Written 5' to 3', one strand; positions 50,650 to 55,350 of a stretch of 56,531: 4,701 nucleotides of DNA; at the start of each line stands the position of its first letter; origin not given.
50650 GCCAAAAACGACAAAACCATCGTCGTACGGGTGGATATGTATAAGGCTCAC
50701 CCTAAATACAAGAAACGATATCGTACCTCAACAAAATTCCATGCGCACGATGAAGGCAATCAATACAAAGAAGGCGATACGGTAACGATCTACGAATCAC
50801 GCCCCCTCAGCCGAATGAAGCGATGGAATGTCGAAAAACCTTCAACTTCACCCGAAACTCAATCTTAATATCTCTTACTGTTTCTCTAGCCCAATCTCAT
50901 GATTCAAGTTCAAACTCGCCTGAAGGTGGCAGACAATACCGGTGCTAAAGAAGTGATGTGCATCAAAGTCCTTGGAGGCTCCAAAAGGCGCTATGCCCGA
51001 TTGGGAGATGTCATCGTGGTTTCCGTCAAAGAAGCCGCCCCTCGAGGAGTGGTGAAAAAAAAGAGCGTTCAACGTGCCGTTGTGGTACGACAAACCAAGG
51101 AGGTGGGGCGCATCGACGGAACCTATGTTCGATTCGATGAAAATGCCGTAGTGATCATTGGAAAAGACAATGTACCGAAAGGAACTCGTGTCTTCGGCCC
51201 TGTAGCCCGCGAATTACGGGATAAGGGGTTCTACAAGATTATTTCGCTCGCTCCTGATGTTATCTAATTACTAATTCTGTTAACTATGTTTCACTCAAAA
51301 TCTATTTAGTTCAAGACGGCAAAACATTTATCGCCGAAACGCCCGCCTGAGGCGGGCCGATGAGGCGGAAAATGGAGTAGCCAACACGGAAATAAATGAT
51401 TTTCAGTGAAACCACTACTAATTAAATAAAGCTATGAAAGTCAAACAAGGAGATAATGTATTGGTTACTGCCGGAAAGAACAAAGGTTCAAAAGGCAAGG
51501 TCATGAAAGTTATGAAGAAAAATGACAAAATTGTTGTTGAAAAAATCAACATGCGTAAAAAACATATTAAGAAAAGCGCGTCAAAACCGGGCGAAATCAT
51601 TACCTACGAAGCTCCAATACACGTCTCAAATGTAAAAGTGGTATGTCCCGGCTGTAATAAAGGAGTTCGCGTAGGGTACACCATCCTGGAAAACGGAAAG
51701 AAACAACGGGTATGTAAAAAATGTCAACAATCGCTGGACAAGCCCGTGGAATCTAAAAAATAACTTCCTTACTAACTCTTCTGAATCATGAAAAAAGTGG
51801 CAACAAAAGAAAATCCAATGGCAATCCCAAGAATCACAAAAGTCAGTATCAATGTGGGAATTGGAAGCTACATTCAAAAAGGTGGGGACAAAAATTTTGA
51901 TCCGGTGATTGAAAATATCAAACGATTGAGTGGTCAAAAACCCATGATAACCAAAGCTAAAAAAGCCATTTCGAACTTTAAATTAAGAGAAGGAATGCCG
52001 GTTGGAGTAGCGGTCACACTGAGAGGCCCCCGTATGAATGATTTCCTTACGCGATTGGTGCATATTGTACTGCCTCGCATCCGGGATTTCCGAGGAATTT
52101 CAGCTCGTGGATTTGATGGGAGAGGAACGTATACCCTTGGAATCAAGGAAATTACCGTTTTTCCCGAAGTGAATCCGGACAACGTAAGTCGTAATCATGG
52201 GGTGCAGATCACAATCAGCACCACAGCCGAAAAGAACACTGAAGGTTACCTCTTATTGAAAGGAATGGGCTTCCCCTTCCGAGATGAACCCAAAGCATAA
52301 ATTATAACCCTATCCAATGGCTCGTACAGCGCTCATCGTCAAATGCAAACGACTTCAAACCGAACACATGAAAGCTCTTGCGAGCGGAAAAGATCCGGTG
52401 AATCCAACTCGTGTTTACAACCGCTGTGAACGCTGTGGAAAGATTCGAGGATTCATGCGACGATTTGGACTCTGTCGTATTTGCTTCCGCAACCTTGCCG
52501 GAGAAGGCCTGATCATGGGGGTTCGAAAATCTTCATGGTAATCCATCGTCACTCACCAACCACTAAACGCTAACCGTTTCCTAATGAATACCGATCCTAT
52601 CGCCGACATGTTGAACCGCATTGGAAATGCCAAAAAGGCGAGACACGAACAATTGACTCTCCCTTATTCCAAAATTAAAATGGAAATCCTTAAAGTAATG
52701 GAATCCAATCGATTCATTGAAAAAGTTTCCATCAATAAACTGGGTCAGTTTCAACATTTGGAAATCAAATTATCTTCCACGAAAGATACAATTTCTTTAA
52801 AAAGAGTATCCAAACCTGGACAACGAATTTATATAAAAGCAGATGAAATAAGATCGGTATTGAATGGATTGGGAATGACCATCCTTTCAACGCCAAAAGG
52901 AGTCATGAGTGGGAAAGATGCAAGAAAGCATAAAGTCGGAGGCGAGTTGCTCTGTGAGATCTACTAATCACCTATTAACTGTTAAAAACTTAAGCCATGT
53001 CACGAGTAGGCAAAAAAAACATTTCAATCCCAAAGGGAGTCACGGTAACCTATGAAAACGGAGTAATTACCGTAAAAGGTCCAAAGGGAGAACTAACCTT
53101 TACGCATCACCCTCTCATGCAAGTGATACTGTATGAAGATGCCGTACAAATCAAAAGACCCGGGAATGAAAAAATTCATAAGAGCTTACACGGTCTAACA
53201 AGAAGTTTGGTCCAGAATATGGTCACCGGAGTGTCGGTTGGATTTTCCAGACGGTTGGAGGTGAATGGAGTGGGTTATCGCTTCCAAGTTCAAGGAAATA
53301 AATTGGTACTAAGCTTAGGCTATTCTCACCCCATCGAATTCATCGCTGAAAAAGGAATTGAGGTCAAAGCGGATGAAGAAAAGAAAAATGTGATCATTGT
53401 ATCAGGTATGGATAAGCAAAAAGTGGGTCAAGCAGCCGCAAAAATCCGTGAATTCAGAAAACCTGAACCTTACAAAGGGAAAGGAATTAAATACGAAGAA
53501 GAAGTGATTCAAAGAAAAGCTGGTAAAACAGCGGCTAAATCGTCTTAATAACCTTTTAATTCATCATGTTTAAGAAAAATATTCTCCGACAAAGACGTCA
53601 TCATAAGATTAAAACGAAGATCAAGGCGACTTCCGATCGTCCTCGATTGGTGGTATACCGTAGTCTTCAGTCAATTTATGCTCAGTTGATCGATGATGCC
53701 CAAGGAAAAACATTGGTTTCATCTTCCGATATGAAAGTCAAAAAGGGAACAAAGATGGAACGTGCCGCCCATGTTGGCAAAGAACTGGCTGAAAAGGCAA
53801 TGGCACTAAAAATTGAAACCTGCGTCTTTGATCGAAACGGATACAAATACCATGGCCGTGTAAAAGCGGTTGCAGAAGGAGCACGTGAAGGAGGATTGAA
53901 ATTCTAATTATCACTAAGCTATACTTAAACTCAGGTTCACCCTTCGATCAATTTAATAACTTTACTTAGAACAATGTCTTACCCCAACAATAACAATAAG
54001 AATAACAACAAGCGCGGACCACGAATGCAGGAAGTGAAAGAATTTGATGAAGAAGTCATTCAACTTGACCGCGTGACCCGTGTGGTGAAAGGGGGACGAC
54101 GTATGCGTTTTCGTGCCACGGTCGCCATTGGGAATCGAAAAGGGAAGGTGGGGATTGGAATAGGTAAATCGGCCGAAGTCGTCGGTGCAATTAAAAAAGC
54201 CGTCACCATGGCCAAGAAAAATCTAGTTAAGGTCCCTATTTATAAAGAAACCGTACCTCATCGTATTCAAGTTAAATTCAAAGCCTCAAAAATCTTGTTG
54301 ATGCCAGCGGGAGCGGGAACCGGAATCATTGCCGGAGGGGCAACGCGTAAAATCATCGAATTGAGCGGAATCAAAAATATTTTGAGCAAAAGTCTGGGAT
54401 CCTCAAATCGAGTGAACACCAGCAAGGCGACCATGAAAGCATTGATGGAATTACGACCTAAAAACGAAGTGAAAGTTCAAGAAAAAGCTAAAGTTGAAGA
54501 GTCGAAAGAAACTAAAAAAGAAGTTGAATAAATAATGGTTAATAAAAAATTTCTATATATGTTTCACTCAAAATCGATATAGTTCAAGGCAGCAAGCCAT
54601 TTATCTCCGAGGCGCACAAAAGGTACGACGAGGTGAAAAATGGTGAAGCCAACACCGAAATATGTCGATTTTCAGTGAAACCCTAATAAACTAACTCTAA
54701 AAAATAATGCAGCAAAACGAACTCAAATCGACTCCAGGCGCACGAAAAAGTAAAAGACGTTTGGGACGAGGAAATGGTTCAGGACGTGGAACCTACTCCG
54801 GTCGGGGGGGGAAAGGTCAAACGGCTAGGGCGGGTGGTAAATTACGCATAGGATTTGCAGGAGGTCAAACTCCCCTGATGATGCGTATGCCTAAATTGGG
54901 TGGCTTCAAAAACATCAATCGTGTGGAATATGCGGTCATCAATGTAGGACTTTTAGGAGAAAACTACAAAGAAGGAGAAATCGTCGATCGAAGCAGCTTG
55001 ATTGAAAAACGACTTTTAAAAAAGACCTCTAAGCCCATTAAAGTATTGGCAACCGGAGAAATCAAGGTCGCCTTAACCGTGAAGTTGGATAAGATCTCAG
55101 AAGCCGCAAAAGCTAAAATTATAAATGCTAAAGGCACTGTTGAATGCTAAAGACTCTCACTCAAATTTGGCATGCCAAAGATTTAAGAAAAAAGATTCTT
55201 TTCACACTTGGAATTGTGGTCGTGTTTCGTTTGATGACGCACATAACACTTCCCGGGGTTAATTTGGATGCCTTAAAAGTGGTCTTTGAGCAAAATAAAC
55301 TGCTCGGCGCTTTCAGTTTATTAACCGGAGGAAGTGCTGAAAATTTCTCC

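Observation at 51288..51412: Paralogous ~125-nt rod-like RNA element inside the spc ribosomal operon (copy A, rplN|rplX)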

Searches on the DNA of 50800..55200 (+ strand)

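Call 9: search_rna_families(source=window, start=50800, end=55200, threshold=evalue, max_evalue=10)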
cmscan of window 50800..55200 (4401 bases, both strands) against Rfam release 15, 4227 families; matches with E-value up to 10: 3.
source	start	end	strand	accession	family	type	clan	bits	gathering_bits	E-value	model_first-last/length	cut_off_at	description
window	54616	54703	+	RF00441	snoZ242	Gene; snRNA; snoRNA; CD-box;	-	14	90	5.5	80-183/198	no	Small nucleolar RNA Z242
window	53305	53390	-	RF02174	SMAD5-AS1_2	Gene; lncRNA;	-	13.9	50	3.9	1-129/129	no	SMAD5 antisense RNA 1 conserved region 2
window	51531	51640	+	RF02849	Ysr197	Gene; sRNA;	-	13.2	167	6.6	1-254/254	no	Yersinia sRNA 197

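Call 62: build_rna_model(alignment_id=A5, structure=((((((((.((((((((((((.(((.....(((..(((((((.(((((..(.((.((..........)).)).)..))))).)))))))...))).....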
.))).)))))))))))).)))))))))
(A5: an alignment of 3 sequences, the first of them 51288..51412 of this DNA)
Model R1 built from alignment A5 (3 sequences, 126 columns); structure: as given.
model positions 121; base pairs 43; branch points 0; effective number of sequences 0.83; information 0.591 bits per position. Calibrated on 0.2 Mb of random sequence (short: E-values are rough).
structure used (alignment columns):
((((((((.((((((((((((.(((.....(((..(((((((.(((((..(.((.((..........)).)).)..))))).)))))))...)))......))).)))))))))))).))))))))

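Call 63: search_with_rna_model(model_id=R1, sources=[window, L141, L130, L131, L132, L133, L136, L137, L138], max_evalue=10, filters=default)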
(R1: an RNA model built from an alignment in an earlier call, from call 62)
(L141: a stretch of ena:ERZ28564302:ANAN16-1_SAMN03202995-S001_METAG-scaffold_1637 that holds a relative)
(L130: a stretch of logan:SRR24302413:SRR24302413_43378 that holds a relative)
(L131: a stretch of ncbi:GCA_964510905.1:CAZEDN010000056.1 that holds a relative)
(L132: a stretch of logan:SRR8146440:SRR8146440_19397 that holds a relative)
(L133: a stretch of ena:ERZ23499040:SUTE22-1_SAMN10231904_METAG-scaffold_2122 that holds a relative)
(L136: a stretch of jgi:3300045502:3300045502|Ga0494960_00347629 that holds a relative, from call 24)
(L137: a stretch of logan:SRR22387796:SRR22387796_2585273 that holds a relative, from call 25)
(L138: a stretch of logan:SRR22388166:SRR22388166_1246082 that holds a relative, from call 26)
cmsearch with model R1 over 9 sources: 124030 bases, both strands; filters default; matches with E-value up to 10: 10.
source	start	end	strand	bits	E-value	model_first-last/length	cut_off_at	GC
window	54561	54681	+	136.9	9.1e-32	1-121/121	no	0.43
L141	9418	9538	+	136.9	9.1e-32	1-121/121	no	0.43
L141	16602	16721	+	127.5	2.1e-29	1-121/121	no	0.43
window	51288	51412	+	121.1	8.6e-28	1-121/121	no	0.46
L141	6145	6269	+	121.1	8.6e-28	1-121/121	no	0.46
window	54561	54681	-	56.9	1.2e-11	1-121/121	no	0.43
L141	9418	9538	-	56.9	1.2e-11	1-121/121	no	0.43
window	51288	51412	-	42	6.9e-08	1-121/121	no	0.46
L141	6145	6269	-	42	6.9e-08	1-121/121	no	0.46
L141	16602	16721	-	39.7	2.6e-07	1-121/121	no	0.43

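Call 73: search_dna_similar(query=window:51268-51433:+, collection=plasmids, mode=distant, max_evalue=0.01, max_rows=5)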
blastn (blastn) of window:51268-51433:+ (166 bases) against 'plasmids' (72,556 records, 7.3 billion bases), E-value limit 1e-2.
No match.

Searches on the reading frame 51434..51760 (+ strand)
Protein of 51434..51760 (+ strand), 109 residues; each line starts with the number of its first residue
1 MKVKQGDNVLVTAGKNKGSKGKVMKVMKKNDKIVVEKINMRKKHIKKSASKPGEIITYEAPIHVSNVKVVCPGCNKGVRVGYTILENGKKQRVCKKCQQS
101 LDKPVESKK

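Call 23: find_homologous_proteins(query=window:51434-51760:+, max_evalue=1e-25)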
Query window:51434-51760:+ (109 aa): 31 proteins with E <= 1e-25 among 92 candidates.
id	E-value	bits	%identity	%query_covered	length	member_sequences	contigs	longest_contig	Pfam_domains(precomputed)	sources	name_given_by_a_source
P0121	1.3e-56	207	91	100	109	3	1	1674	PF17136.11,PF22682.3,PF00467.36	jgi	jgi:large subunit ribosomal protein L24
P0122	9.0e-55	201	89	100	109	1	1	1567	PF17136.11,PF22682.3,PF00467.36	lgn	-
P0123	2.0e-44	168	79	95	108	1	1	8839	PF17136.11,PF00467.36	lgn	-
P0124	6.5e-44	166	74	100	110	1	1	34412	PF17136.11,PF00467.36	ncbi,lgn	-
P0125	1.4e-43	165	71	100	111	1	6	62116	PF17136.11,PF00467.36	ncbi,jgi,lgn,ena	-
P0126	2.4e-42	161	70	100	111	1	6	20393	PF17136.11,PF00467.36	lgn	-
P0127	4.8e-42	160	72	100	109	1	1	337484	PF17136.11,PF00467.36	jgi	jgi:large subunit ribosomal protein L24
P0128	4.8e-42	160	70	98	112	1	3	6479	PF17136.11,PF22682.3,PF00467.36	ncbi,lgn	-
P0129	5.8e-42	160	73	100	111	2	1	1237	PF17136.11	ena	-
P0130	5.7e-41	157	68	98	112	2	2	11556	PF17136.11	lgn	-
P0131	6.4e-41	157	70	94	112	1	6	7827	PF17136.11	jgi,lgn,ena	-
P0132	1.7e-40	155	68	100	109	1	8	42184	PF17136.11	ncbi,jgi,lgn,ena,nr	ncbi:MAG: 50S ribosomal protein L24, large subunit ribosomal protein L24 [Candidatus Peregrinibacter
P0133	1.7e-40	155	70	100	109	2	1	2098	PF17136.11,PF00467.36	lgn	-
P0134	2.6e-35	139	64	99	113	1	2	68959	PF17136.11,PF00467.36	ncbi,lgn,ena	ncbi:MAG: 50S ribosomal protein L24 [Patescibacteria group bacterium]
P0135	4.6e-35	138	62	100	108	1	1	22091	PF17136.11,PF00467.36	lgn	-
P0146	6.9e-29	118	60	93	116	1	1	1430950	PF17136.11,PF00467.36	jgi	jgi:large subunit ribosomal protein L24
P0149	3.3e-28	116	57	99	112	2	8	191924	PF17136.11,PF00467.36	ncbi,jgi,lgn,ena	jgi:large subunit ribosomal protein L24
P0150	6.4e-27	112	54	93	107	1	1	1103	PF17136.11,PF00467.36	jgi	jgi:large subunit ribosomal protein L24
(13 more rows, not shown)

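Call 24: find_encoding_contigs(protein=P0121, flank=5000, max_places=3)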
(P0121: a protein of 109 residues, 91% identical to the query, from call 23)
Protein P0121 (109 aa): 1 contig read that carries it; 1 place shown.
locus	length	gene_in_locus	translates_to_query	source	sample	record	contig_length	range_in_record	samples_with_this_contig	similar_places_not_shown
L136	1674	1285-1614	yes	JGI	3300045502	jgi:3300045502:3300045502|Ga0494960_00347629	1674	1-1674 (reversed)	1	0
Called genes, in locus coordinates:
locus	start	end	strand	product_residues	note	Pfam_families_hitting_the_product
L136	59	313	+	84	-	PF00252:Ribosomal_L16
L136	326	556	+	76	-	-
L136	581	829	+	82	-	PF00366:Ribosomal_S17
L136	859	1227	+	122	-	PF00238:Ribosomal_L14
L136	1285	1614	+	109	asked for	PF22682:Ribosomal_uL24m-like (faint), PF00467:KOW, PF17136:ribosomal_L24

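Call 25: find_encoding_contigs(protein=P0122, flank=5000, max_places=3)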
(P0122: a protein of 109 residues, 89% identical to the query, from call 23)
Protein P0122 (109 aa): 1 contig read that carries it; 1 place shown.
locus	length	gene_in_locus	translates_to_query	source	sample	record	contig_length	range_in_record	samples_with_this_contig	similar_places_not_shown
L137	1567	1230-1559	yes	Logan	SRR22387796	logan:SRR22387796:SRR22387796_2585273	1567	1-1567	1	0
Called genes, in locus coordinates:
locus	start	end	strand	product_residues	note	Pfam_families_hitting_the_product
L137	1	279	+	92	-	?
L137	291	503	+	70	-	-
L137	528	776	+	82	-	PF00366:Ribosomal_S17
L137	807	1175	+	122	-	PF00238:Ribosomal_L14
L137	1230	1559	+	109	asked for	PF22682:Ribosomal_uL24m-like (faint), PF00467:KOW, PF17136:ribosomal_L24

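Call 26: find_encoding_contigs(protein=P0123, flank=6000, max_places=1)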
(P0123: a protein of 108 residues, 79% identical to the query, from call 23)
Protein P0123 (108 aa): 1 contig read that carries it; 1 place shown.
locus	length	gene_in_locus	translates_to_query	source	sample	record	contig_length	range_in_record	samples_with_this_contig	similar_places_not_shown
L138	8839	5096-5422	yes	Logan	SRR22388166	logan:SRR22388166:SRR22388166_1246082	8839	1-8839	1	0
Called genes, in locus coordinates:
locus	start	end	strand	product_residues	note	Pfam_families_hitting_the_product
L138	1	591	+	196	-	?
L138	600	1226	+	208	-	PF00573:Ribosomal_L4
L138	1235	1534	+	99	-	PF00276:Ribosomal_L23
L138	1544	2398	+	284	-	PF00181:Ribosomal_L2_N, PF03947:Ribosomal_L2_C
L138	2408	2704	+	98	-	PF00203:Ribosomal_S19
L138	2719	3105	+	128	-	PF00237:Ribosomal_L22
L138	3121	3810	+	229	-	PF07650:KH_2, PF00189:Ribosomal_S3_C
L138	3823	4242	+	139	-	PF00252:Ribosomal_L16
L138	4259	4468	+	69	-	PF00831:Ribosomal_L29 (weak)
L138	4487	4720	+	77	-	PF00366:Ribosomal_S17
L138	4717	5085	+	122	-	PF00238:Ribosomal_L14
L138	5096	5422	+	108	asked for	PF00467:KOW, PF17136:ribosomal_L24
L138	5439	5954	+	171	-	PF00281:Ribosomal_L5, PF00673:Ribosomal_L5_C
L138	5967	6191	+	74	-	PF00253:Ribosomal_S14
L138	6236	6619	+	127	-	PF00410:Ribosomal_S8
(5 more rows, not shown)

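Call 64: find_encoding_contigs(protein=P0127, flank=9000, max_places=1)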
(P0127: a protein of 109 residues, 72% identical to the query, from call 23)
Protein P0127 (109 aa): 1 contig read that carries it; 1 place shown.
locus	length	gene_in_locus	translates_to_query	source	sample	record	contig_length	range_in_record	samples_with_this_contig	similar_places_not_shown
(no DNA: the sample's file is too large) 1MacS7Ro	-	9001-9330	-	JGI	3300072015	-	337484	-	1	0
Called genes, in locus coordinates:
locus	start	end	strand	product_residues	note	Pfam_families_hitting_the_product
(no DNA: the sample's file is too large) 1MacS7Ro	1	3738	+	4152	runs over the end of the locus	PF14312:FG-GAP_2, PF10162:G8 (faint), PF12988:TraQ_transposon (faint), PF25788:Ig_Rha78A_N (weak), PF10102:DUF2341, PF18884:TSP3_bac (weak)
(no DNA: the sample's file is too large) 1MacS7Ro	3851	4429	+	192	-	PF00297:Ribosomal_L3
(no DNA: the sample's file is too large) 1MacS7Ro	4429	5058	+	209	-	PF00573:Ribosomal_L4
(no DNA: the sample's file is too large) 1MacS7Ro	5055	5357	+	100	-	PF00276:Ribosomal_L23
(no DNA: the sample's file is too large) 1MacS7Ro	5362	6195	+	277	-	PF00181:Ribosomal_L2_N, PF03947:Ribosomal_L2_C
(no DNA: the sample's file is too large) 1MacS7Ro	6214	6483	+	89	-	PF00203:Ribosomal_S19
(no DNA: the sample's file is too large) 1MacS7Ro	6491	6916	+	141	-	PF00237:Ribosomal_L22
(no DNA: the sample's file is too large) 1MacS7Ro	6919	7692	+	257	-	PF07650:KH_2, PF00189:Ribosomal_S3_C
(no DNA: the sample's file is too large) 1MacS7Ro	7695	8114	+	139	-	PF00252:Ribosomal_L16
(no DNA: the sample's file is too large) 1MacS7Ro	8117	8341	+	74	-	PF00831:Ribosomal_L29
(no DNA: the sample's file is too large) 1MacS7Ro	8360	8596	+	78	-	PF00366:Ribosomal_S17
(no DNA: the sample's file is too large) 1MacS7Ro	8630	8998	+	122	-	PF00238:Ribosomal_L14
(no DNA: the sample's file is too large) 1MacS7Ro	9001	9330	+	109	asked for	PF00467:KOW, PF17136:ribosomal_L24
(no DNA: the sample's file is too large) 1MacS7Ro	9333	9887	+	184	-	PF00281:Ribosomal_L5, PF00673:Ribosomal_L5_C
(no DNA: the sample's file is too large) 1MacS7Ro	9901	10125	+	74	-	PF00253:Ribosomal_S14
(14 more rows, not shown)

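Call 65: find_encoding_contigs(protein=P0126, flank=9000, max_places=1)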
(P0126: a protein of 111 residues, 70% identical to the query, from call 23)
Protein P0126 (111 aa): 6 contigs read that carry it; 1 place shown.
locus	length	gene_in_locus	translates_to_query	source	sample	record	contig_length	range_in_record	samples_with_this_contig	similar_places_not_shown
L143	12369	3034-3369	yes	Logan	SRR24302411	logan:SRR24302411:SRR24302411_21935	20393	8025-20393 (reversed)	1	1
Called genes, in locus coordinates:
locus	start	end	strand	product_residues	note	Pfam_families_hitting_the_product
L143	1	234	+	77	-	?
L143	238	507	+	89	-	PF00203:Ribosomal_S19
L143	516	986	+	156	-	PF00237:Ribosomal_L22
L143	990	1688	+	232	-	PF07650:KH_2, PF00189:Ribosomal_S3_C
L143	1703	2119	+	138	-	PF00252:Ribosomal_L16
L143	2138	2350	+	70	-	PF00831:Ribosomal_L29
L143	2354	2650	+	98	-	PF00366:Ribosomal_S17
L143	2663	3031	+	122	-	PF00238:Ribosomal_L14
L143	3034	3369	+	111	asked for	PF00467:KOW (weak), PF17136:ribosomal_L24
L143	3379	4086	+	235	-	PF00281:Ribosomal_L5, PF00673:Ribosomal_L5_C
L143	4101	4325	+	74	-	PF00253:Ribosomal_S14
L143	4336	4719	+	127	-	PF00410:Ribosomal_S8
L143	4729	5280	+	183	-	PF00347:Ribosomal_L6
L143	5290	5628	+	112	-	PF00861:Ribosomal_L18p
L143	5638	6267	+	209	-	PF00333:Ribosomal_S5, PF03719:Ribosomal_S5_C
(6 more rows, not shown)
